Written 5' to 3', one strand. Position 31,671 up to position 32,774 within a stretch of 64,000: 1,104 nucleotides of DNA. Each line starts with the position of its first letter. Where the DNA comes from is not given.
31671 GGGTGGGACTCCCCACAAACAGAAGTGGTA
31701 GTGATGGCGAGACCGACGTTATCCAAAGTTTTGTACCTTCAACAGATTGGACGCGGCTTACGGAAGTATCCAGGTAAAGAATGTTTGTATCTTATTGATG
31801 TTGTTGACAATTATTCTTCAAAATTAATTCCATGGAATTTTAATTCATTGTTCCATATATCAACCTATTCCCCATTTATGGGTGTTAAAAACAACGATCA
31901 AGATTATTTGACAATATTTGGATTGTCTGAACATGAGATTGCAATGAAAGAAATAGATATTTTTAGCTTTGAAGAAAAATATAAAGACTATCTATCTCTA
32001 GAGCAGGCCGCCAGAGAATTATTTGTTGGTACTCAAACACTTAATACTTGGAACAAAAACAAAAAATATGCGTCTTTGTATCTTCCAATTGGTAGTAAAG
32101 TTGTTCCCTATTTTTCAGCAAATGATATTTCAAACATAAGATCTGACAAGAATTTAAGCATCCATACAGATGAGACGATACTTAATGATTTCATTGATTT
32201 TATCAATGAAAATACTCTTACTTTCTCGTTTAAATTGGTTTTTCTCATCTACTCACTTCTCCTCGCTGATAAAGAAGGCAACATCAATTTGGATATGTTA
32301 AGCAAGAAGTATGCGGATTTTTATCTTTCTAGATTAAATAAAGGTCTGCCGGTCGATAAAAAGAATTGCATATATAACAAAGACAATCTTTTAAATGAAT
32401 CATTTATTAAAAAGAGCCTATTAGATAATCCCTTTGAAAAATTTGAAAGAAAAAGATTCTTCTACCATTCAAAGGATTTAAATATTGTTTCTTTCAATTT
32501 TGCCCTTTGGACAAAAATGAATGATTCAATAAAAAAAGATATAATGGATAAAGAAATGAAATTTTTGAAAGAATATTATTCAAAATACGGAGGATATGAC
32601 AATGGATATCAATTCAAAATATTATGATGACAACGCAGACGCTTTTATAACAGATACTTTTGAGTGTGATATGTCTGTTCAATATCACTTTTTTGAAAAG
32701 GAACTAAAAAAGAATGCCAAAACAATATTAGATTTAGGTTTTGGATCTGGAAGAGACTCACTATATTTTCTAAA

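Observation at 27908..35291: Tightly coupled five-gene operon: MazG-like NTP pyrophosphatase, DUF2075 nuclease-NTPase, nuclease-SF2 helicase, small SAM methyltransferase, second DUF2075. Candidate undescribed defence system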

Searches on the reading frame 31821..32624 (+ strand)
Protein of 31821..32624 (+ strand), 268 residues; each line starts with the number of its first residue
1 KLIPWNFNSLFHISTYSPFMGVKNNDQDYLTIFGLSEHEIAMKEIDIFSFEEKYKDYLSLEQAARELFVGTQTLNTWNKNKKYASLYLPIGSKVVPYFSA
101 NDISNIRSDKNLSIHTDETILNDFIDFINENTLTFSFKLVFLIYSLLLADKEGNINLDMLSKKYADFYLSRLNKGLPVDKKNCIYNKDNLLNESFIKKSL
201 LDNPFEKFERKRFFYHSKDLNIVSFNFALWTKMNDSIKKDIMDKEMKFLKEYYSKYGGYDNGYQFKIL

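Call 27: search_solved_structures(query=A2, max_evalue=10, show_alignments=2)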
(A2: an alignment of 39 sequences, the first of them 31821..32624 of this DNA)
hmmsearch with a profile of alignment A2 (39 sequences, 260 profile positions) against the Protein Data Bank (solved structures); distinct sequences matched with E-value up to 10: 2.
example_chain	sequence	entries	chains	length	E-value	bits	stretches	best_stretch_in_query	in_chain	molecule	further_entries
5i41_B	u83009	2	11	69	0.042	16.1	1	57-112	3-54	Chromosome-anchoring protein RacA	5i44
2dmu_A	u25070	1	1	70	0.092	15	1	45-83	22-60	Homeobox protein goosecoid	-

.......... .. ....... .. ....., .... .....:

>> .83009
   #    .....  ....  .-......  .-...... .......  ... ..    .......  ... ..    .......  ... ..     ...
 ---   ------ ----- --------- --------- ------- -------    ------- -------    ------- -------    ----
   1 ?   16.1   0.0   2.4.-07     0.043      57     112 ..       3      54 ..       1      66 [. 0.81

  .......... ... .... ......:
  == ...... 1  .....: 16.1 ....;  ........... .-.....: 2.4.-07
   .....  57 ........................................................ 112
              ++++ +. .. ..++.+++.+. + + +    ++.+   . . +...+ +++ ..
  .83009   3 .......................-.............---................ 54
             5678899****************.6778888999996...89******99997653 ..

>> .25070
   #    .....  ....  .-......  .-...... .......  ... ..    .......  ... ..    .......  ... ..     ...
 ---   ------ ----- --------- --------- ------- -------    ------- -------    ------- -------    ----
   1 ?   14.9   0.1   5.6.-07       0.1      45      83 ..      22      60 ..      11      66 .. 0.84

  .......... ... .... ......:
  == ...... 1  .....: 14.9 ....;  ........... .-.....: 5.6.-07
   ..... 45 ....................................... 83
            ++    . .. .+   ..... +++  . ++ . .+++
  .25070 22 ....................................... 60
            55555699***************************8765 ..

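Call 52: predict_structure(alignment_id=A6)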
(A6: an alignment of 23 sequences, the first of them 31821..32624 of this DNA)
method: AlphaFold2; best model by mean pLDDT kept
length: 268 residues; sequences in the alignment: 23
mean_pLDDT: 77.8   pTM: 0.67
mean pLDDT of the five models: 77.8, 77.2, 76.2, 75.6, 73.8
residues with pLDDT >= 90: 103; 70-90: 99; 50-70: 22; < 50: 44
segments of 3 or more residues with pLDDT < 50: 1-24, 33-48
pLDDT, mean of each block of 10 residues (from residue 1): 32 37 48 44 42 80 85 92 89 88 96 90 85 72 93 93 93 88 88 89 60 83 92 95 90 83 73
secondary structure, 60 per line:
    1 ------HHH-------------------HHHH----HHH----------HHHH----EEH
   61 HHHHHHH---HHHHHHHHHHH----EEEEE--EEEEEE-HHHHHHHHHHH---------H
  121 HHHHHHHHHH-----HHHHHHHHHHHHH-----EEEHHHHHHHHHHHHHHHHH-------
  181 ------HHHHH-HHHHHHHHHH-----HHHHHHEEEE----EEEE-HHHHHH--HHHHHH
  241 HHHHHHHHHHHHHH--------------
elements in order: H29-32 H50-53 H60-67 H71-81 E86-90 E93-98 H100-110 H120-130 H136-148 E154-156 H157-173 H187-191 H193-202 H208-213 E214-217 E222-225 H227-232 H235-254

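Call 54: fold_search(model_id=the predicted structure, library=pdb)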
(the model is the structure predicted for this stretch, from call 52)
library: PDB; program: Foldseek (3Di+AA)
matches with E <= 10: 274; with E <= 0.001: 0
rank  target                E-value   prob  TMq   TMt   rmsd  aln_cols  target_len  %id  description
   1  5i44_A                2.1e-01  1.00  0.18  0.64   2.4        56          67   21  Structure of RacA-DNA complex; P21 form (released 2016-05-04)
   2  6juv_A                2.5e-01  0.18  0.19  0.23  13.4       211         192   11  Crytsal structure of ScpB derived from Pyrococcus yayanosii (released 2020-01-22)
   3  5c8d_E                2.6e-01  0.21  0.15  0.15  14.0       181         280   10  Crystal structure of full-length Thermus thermophilus CarH bound to adenosylcobalamin (dark state) (released 2015-09-30)
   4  3d71_A                3.6e-01  0.99  0.19  0.19   2.2        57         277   14  Crystal structure of E253Q BMRR bound to 22 base pair promoter site (released 2008-08-26)
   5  5i44_B                3.8e-01  0.99  0.18  0.63   2.9        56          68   21  Structure of RacA-DNA complex; P21 form (released 2016-05-04)
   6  7xn2                  4.0e-01  0.18  0.15  0.27  17.4       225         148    8  Crystal structure of CvkR, a novel MerR-type transcriptional regulator (released 2023-03-08)
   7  3d6y_A                4.3e-01  0.99  0.19  0.19   2.0        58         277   16  Crystal structure of R275E mutant of BMRR bound to DNA and berberine (released 2008-08-26)
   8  5i44_G                4.8e-01  0.85  0.16  0.54   5.3        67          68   18  Structure of RacA-DNA complex; P21 form (released 2016-05-04)
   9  1h9g                  4.8e-01  0.08  0.15  0.17  13.4       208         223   10  FadR, FATTY ACID RESPONSIVE TRANSCRIPTION FACTOR FROM E. COLI, in complex with myristoyl-CoA (released 2001-03-09)
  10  1y6u_MODEL_1_A        5.0e-01  0.77  0.16  0.52   3.7        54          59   17  The Structure of the Excisionase (Xis) Protein from Conjugative Transposon Tn916 Provides Insights into the Re (released 2005-03-15)
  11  6on4_A                5.6e-01  0.08  0.16  0.17  14.3       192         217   14  Crystal structure of the GntR-type sialoregulator NanR from Escherichia coli, in complex with sialic acid (released 2020-07-08)
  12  8y3z_A                6.3e-01  0.08  0.17  0.17  16.7       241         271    8  VcFadRqm, Genetically engineered mutants of Vibrio cholerae fadR, in Complex with DNA (released 2025-02-05)
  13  3q1m_A                6.6e-01  0.97  0.19  0.18   2.2        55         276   14  Crystal Structure of BmrR Dimer bound to DNA and the ligand 4-amino-quinaldine (released 2011-06-15)
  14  5dv5_A                6.6e-01  0.08  0.16  0.16  15.3       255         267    7  The fatty acid-responsive FadR repressor of Vibrio alginolyticus complex with Palmitoyl-CoA (released 2016-10-05)
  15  5c8e_A                8.2e-01  0.15  0.18  0.17  15.6       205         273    9  Crystal structure of Thermus thermophilus CarH bound to adenosylcobalamin and a 26-bp DNA segment (released 2015-09-30)
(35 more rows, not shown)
